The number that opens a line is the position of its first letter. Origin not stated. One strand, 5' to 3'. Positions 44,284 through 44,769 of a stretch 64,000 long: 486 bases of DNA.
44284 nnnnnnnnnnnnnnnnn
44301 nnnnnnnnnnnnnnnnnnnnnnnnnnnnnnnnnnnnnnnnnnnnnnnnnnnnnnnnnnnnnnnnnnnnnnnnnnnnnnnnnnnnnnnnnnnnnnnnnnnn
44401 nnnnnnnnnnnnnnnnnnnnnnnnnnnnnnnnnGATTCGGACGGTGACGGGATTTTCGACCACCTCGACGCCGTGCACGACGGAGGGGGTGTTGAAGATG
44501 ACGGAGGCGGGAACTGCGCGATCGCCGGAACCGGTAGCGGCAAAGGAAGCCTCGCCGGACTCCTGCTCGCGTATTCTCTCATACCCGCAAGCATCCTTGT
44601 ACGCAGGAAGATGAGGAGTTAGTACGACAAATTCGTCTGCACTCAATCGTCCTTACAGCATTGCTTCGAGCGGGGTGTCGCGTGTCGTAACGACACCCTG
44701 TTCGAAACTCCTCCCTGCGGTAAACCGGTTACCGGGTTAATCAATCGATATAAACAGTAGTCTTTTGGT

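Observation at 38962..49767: Two giant paralogous surface proteins whose first ~690 bp (RBS included) are nucleotide-identical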

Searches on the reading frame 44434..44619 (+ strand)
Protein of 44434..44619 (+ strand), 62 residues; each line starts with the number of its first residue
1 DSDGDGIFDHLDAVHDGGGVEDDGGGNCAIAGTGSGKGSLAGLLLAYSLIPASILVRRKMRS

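Call 37: search_protein_families(library=ncbifam, proteins=[window:44434-44619:+], max_evalue=10)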
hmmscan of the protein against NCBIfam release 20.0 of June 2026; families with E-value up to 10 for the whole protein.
seq(62 aa): 1 family
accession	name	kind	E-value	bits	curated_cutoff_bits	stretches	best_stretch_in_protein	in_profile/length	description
TIGR03901.2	MYXO-CTERM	domain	0.51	10.8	20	1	24-46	2-24/34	MYXO-CTERM sorting domain-containing protein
